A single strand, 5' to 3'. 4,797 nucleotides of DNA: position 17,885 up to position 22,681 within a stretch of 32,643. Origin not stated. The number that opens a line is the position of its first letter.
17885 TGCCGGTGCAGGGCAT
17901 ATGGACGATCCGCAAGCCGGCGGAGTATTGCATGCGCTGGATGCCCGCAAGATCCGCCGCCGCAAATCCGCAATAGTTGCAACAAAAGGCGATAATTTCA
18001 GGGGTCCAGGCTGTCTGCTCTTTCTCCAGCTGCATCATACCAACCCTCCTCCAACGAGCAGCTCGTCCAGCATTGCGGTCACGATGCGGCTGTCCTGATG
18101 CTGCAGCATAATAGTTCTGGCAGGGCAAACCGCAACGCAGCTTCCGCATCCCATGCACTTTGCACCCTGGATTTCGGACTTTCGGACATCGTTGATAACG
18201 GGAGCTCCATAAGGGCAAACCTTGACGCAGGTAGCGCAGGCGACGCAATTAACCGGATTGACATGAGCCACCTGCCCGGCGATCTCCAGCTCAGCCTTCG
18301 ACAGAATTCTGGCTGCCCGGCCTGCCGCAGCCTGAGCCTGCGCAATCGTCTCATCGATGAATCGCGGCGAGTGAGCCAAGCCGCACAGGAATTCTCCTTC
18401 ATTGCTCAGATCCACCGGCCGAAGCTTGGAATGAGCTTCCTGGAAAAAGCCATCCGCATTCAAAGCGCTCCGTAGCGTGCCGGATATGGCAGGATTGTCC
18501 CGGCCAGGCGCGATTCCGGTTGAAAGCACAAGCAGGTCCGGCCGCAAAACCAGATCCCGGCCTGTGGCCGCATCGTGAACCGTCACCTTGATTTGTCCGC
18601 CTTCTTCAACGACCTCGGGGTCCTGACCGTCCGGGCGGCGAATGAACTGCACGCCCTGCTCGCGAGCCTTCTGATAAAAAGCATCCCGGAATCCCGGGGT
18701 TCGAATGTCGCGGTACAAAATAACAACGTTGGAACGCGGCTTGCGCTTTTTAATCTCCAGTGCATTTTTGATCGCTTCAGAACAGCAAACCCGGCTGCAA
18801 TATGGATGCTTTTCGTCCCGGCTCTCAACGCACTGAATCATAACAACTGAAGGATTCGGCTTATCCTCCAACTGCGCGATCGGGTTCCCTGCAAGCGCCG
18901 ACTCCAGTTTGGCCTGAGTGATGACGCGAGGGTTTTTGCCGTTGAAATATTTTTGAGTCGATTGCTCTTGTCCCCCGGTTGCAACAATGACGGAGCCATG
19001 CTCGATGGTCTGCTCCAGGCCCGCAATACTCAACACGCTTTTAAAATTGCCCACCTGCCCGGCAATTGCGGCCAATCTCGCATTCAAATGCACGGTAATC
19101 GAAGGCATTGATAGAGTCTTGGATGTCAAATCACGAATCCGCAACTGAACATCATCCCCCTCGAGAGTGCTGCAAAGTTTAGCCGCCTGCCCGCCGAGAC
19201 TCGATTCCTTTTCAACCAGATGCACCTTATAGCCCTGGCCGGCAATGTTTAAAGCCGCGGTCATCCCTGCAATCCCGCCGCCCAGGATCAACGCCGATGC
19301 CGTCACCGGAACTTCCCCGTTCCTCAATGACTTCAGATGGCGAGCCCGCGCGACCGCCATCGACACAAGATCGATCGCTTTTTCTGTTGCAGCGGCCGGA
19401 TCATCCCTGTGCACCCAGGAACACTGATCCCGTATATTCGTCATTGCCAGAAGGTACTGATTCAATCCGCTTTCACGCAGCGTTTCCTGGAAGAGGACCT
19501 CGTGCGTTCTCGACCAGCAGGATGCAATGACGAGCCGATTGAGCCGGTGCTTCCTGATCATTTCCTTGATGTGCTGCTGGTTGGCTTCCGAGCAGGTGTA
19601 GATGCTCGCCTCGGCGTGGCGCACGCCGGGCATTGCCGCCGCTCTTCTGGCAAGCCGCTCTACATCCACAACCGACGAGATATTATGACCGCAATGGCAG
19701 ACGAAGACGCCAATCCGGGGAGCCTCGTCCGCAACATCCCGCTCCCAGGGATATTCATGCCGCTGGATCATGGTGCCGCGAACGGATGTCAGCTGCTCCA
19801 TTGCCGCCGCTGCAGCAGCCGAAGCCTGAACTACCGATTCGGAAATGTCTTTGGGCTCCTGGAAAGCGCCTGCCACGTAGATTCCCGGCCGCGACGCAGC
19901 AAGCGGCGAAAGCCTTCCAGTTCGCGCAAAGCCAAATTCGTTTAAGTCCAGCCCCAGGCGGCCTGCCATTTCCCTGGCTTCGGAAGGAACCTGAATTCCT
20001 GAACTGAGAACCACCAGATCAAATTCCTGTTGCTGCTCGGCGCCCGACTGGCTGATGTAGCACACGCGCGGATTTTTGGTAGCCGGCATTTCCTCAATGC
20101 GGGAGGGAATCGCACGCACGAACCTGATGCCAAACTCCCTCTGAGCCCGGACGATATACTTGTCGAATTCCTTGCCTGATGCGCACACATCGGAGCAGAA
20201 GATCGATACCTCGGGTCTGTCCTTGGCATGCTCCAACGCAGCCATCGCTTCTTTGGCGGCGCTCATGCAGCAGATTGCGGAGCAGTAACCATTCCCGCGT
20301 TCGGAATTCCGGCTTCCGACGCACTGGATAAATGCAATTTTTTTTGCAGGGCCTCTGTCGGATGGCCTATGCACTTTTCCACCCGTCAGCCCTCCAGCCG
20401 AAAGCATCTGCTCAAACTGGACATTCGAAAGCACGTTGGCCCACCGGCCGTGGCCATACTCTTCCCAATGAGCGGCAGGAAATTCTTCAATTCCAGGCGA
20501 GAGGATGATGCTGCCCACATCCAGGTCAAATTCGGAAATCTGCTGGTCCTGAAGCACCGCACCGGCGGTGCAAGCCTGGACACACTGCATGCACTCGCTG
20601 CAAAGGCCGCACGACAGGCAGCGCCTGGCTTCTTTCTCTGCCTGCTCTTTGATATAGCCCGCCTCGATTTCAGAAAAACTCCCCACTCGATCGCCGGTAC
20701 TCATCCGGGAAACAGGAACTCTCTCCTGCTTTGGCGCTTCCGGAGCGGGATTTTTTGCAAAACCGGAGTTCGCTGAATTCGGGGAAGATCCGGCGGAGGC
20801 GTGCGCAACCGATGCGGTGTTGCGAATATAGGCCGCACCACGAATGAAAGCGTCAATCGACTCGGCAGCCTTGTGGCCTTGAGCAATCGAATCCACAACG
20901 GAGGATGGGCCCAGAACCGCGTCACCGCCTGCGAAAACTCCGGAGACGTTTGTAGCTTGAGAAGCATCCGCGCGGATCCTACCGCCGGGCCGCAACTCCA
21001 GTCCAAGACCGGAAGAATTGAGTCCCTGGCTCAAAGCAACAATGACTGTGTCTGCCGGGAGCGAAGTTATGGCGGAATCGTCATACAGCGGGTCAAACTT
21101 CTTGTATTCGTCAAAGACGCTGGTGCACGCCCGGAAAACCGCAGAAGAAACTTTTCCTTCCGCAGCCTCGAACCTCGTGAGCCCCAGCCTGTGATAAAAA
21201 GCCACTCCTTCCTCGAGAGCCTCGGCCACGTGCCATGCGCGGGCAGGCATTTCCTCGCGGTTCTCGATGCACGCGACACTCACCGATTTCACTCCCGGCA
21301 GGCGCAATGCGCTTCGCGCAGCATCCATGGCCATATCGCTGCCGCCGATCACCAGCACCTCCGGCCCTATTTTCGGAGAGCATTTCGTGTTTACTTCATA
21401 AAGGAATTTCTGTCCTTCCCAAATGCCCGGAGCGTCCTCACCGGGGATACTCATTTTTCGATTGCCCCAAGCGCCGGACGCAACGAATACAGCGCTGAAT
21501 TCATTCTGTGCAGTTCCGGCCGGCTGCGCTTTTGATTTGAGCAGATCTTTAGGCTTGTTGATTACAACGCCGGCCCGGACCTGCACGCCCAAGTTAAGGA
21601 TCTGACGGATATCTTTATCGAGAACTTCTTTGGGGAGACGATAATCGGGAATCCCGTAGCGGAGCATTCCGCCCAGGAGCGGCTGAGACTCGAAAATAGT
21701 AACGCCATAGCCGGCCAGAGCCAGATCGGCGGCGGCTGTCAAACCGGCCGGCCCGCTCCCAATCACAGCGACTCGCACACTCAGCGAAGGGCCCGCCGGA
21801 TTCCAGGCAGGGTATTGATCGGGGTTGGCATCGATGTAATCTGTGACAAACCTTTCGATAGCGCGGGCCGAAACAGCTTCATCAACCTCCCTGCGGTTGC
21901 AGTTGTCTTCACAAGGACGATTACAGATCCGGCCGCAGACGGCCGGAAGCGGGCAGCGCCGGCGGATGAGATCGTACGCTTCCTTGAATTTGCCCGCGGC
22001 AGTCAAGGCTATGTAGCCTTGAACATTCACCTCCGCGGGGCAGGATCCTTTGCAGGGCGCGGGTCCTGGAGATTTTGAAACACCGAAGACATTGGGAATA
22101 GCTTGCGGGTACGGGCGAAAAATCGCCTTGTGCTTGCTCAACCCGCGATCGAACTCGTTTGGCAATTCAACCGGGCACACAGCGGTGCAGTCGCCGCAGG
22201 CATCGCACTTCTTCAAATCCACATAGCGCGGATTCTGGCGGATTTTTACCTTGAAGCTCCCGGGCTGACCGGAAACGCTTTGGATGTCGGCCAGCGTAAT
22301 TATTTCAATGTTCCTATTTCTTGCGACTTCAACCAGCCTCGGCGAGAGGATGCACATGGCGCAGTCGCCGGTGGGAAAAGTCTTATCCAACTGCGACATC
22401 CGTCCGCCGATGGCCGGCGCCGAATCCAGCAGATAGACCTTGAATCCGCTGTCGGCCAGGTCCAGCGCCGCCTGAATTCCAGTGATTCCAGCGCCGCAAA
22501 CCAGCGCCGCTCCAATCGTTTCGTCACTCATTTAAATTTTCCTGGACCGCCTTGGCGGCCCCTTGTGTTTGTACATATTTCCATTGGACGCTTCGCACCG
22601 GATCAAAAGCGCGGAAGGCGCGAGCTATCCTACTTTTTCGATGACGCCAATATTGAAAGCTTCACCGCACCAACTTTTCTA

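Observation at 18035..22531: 1498-aa tandem HdrA with a complete GltD/NfnB-like NAD(P)H module inserted into the first HdrA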

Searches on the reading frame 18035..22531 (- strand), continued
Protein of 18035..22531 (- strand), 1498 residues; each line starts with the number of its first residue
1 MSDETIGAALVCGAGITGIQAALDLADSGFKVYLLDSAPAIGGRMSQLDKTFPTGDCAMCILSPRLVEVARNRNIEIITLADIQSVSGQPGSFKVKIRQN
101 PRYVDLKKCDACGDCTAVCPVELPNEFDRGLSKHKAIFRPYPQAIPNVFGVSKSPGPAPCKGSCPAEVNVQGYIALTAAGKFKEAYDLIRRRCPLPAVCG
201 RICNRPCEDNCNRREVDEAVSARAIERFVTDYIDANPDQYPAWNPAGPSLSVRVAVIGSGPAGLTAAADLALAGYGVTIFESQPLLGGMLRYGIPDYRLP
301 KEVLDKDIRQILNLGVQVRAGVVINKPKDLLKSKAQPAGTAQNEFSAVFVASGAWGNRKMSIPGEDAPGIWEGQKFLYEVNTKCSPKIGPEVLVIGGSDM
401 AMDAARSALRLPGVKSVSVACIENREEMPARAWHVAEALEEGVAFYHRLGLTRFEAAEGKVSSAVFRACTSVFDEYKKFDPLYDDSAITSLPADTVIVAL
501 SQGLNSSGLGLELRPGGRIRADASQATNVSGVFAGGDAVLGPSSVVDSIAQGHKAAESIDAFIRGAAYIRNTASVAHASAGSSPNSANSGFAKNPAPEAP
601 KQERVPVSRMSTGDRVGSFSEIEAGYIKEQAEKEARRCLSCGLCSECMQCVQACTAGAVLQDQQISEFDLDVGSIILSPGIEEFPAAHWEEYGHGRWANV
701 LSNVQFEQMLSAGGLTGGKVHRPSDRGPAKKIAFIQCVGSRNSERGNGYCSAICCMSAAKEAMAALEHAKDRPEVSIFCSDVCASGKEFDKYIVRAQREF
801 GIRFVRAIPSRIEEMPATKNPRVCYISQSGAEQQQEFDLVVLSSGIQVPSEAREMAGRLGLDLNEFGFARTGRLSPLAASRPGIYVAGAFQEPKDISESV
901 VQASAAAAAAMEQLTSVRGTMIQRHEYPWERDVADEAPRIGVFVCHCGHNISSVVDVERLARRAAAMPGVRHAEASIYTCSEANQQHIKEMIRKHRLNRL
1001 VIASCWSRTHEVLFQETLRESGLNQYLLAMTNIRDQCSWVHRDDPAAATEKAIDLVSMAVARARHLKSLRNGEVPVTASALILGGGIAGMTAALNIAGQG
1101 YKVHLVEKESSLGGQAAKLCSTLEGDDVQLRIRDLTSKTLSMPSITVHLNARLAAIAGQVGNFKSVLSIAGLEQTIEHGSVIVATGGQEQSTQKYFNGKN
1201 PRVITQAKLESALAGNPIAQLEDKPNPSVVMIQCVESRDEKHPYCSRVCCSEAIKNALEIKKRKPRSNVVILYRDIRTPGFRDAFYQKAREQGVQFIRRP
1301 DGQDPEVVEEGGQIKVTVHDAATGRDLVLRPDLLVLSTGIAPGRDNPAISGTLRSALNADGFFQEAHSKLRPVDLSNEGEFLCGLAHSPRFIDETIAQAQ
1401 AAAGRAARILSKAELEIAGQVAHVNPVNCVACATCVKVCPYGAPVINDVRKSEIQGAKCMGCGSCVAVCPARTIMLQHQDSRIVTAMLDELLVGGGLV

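Call 20: find_related_loci(query=window:18035-22531:-, collection=genome_contigs, flank=10000)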
Query window:18035-22531:- (1498 aa) in genome_contigs; peptide patterns used: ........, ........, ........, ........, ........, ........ (x = any residue, [..] = any of these).
106 stretches matched a pattern; 59 encode a relative of the query (tblastn E <= 1e-3); 59 distinct loci.
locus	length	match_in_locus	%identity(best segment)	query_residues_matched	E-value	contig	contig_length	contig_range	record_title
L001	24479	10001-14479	70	1-1496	0e+0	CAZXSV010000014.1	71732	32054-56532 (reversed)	MAG TPA_asm: uncultured Acidobacteriota bacterium isolate SRP192927_co7_610 genome assembly, contig: NODE_443_length_717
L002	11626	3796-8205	67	4-1497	0e+0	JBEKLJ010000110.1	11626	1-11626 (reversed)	MAG: Bryobacteraceae bacterium isolate SPRUCE 368 SPRUCE_368_110, whole genome shotgun sequence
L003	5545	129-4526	68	4-1495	0e+0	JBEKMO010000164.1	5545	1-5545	MAG: Bryobacteraceae bacterium isolate SPRUCE 396 SPRUCE_396_164, whole genome shotgun sequence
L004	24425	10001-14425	67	4-1497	0e+0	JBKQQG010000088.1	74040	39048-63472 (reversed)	MAG: Bryobacteraceae bacterium isolate MGr1A1B1C__bin_88 MGr1A1B1C_000000261555, whole genome shotgun sequence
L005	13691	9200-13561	67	4-1495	0e+0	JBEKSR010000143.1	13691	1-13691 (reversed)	MAG: Bryobacteraceae bacterium isolate SPRUCE 539 SPRUCE_539_143, whole genome shotgun sequence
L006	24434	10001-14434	65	4-1493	0e+0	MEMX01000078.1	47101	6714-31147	MAG: Anaeromyxobacter sp. RBG_16_69_14 RBG_16_scaffold_3081, whole genome shotgun sequence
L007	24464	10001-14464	63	1-1496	0e+0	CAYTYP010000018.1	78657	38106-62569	MAG TPA_asm: uncultured Acidobacteriota bacterium isolate SRP192927_co7_584 genome assembly, contig: NODE_368_length_786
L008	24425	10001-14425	64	4-1492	0e+0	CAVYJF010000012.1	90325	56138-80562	MAG: uncultured Acidobacteriota bacterium isolate MFD01476.bin.2.38 genome assembly, contig: contig_57916, whole genome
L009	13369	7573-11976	67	4-1495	0e+0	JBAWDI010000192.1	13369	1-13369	MAG: Bryobacteraceae bacterium isolate MFD05379_ilm_asm_bin17 k127_102539, whole genome shotgun sequence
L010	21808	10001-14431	57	6-1496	0e+0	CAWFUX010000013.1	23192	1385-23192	MAG: uncultured delta proteobacterium isolate MFD09286.bin.2.92 genome assembly, contig: contig_113413, whole genome sho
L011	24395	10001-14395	56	7-1492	0e+0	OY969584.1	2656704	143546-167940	MAG: uncultured Chloroflexia bacterium isolate MFD01299.bin.c.4 genome assembly, chromosome: 1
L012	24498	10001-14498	64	4-1496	0e+0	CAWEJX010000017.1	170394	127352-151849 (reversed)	MAG: uncultured Acidobacteriota bacterium isolate MFD05942.bin.2.136 genome assembly, contig: contig_60561, whole genome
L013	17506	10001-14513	66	4-1495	0e+0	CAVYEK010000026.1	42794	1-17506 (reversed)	MAG: Terriglobia bacterium isolate MFD04492.bin.1.15 genome assembly, contig: contig_61958, whole genome shotgun sequenc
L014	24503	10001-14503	61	4-1496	0e+0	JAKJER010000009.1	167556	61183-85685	MAG: Planctomycetota bacterium isolate UR.bin180 UR_contig_79, whole genome shotgun sequence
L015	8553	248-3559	64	8-1496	0e+0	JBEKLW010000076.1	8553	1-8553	MAG: Bryobacteraceae bacterium isolate SPRUCE 37 SPRUCE_37_76, whole genome shotgun sequence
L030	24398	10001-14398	43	5-1491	0e+0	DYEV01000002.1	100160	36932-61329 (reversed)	MAG TPA_asm: Desulfobacca sp. isolate Tomsk_58_1633 Tomsk_k141_2434, whole genome shotgun sequence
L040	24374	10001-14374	44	2-1478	0e+0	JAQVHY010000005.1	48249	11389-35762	MAG: Desulfobacca sp. isolate STE_27 NODE_1236_length_48249_cov_4.428827_Sandtown_E, whole genome shotgun sequence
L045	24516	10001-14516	64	4-1498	0e+0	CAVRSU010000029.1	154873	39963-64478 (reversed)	MAG: uncultured delta proteobacterium isolate MFD01476.bin.2.97 genome assembly, contig: contig_75097, whole genome shot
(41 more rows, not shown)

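Call 45: search_protein_families(library=pfam, proteins=[L040:6000-8006:+, L040:8345-9091:+, L040:8937-9866:+, L040:14826-15602:+, L040:17306-18838:-, L030:4052-5590:+, L030:5587-7041:+, L030:8451-9065:+, L030:9075-9926:+, L030:14669-16159:-], max_evalue=0.0001)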
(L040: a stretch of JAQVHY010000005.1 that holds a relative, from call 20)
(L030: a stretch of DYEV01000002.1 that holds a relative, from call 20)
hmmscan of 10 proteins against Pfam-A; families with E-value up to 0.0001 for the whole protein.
L040:6000-8006:+ (668 aa): 6 families
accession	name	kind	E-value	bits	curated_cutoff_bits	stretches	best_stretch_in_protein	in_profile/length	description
PF02421.24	FeoB_N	-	1.4e-64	216.8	27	1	5-159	2-156/156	Ferrous iron transport protein B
PF07670.19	Gate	-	4e-45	153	29.6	2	354-450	1-104/104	Nucleoside recognition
PF07664.17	FeoB_C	-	9.4e-24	83.3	26.6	1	459-511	1-54/54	Ferrous iron transport protein B C terminus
PF01926.29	MMR_HSR1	-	3.7e-18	66.1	21.9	1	6-97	2-92/113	50S ribosome-binding GTPase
PF17910.6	FeoB_Cyto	-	1e-17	64.8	23.4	1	174-267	1-89/90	FeoB cytosolic helical domain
PF00009.33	GTP_EFTU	-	9.8e-05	22.5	26.5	0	34-160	53-183/188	Elongation factor Tu GTP binding domain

L040:8345-9091:+ (248 aa): 4 families
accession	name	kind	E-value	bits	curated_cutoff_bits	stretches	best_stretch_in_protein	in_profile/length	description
PF13183.11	Fer4_8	-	1.5e-10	41.9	27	1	28-88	3-68/68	4Fe-4S dicluster domain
PF13534.11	Fer4_17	-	5.5e-10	40.1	22.2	1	30-89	2-61/61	4Fe-4S dicluster domain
PF13187.11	Fer4_9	-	1e-08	35.5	27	1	29-87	1-50/52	4Fe-4S dicluster domain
PF12838.12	Fer4_7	-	1.2e-05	26.1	27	1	30-88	2-52/52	4Fe-4S dicluster domain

L040:8937-9866:+ (309 aa): 1 family
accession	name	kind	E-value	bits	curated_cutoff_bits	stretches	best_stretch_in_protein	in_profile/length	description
PF02754.22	CCG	-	1.8e-21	76.5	20.6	2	3-85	1-85/85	Cysteine-rich domain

L040:14826-15602:+ (258 aa): 1 family
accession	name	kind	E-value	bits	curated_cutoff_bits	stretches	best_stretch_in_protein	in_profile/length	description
PF12225.13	DUF5981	-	5.4e-34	116.2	23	1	145-238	1-94/95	Methylene-tetrahydrofolate reductase C terminal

L040:17306-18838:- (510 aa): 6 families
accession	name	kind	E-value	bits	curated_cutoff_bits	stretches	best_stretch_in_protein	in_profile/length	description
PF00478.31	IMPDH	-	2e-162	540.5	25.6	1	32-496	1-345/345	IMP dehydrogenase / GMP reductase domain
PF00571.33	CBS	-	3e-23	82.3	24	2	117-163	5-52/57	CBS domain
PF03060.21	NMO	-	2.8e-09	37.3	28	1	231-396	81-235/331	Nitronate monooxygenase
PF01070.24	FMN_dh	-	1.5e-07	31.2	24.9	1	298-386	224-305/350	FMN-dependent dehydrogenase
PF00977.27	His_biosynth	-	1.6e-05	24.9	23.6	1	241-386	73-222/228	Histidine biosynthesis protein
PF01645.23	Glu_synthase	-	9.9e-05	22.1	20.4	1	303-384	218-305/369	Conserved region in glutamate synthase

L030:4052-5590:+ (512 aa): 2 families
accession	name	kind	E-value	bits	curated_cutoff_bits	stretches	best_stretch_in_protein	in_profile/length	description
PF00361.26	Proton_antipo_M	-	5.5e-81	272.4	21.5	1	130-421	1-290/294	NADH:quinone oxidoreductase/Mrp antiporter, TM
PF01059.23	Oxidored_q5_N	-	1.7e-05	25.3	22.7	1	10-124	4-107/110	NADH-ubiquinone oxidoreductase chain 4, amino terminus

L030:5587-7041:+ (484 aa): 1 family
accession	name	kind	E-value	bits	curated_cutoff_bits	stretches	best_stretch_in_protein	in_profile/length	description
PF00361.26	Proton_antipo_M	-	1.8e-76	257.6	21.5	1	128-421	2-294/294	NADH:quinone oxidoreductase/Mrp antiporter, TM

L030:8451-9065:+ (204 aa): 3 families
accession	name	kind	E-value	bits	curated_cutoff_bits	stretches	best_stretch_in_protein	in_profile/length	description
PF13534.11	Fer4_17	-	5.9e-09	36.8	22.2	1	39-98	2-61/61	4Fe-4S dicluster domain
PF13187.11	Fer4_9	-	7.5e-09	35.9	27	1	38-96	1-50/52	4Fe-4S dicluster domain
PF13183.11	Fer4_8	-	9e-09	36.2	27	1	37-97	3-68/68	4Fe-4S dicluster domain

L030:9075-9926:+ (283 aa): 1 family
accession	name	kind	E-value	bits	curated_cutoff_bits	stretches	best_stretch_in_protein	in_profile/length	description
PF02754.22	CCG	-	4.6e-23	81.6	20.6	2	3-85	1-85/85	Cysteine-rich domain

L030:14669-16159:- (496 aa): 5 families
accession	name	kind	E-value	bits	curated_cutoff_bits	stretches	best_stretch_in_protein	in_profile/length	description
PF00535.33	Glycos_transf_2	-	3.8e-29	102.2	23.3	1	147-315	1-164/168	Glycosyl transferase family 2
PF13641.12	Glyco_tranf_2_3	-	3.8e-26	92.9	27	1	144-380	1-230/230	Glycosyltransferase like family 2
PF03142.21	Chitin_synth_2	-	3.2e-18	66.1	27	1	222-487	196-483/527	Chitin synthase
PF13632.12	Glyco_trans_2_3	-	1.4e-15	58.1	27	1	230-443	1-192/198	Glycosyl transferase family group 2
PF13506.12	Glyco_transf_21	-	5.3e-09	36.2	21.7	1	215-379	18-174/174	Glycosyl transferase family 21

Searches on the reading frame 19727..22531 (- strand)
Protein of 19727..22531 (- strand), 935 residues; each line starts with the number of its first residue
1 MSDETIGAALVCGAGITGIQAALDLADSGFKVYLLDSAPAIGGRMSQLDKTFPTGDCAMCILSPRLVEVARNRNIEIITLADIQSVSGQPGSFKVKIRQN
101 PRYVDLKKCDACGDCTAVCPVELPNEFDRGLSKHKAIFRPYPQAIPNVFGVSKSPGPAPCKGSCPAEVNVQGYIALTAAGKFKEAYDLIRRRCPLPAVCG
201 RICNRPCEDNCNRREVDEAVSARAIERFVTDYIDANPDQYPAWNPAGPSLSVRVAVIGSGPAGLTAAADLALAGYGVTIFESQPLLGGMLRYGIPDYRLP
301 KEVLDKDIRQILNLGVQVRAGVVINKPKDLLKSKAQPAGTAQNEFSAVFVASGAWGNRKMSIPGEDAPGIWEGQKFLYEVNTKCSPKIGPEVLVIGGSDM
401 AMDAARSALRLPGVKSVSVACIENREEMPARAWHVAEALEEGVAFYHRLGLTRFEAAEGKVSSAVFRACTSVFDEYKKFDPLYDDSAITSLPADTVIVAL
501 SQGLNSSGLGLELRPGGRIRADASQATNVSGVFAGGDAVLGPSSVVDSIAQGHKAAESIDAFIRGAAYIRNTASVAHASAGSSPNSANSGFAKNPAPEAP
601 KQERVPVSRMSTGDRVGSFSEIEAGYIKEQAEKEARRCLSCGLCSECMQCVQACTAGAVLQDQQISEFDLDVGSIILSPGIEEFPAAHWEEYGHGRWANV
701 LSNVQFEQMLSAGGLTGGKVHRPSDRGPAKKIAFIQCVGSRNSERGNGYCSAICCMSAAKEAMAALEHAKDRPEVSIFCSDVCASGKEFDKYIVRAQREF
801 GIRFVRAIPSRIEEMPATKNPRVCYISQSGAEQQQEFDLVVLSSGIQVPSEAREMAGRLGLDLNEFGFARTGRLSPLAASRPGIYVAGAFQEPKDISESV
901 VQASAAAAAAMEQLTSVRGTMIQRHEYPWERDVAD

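Call 73: search_protein_representatives(protein=window:19727-22531:-)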
Query: 935 residues. Proteins with E-value up to 0.001 (for the whole library): 24745; up to 1e-10: 14202; up to 1e-30: 4753. The best 150 are listed.
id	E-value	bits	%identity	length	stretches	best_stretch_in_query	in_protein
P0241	0.0e+00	1298.4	52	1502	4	4-935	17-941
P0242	0.0e+00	1075.8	51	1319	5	4-682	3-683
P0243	4.0e-272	921.9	44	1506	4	7-935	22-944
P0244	3.1e-266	902.4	42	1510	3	4-934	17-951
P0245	2.4e-262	889.5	42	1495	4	4-934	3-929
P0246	9.6e-256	867.7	40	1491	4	3-934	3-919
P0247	1.2e-254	864.0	42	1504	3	5-934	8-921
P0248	6.6e-253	858.3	44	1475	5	3-935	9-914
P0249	1.3e-244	830.8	46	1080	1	3-934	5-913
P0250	2.1e-244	830.2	42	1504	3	4-934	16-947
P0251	8.2e-241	818.3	40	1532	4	5-934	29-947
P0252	4.0e-240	816.0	42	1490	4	6-933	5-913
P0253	7.4e-240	815.1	41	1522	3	5-934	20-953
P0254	8.4e-239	811.6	41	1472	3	5-934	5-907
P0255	4.4e-237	805.9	41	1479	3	19-915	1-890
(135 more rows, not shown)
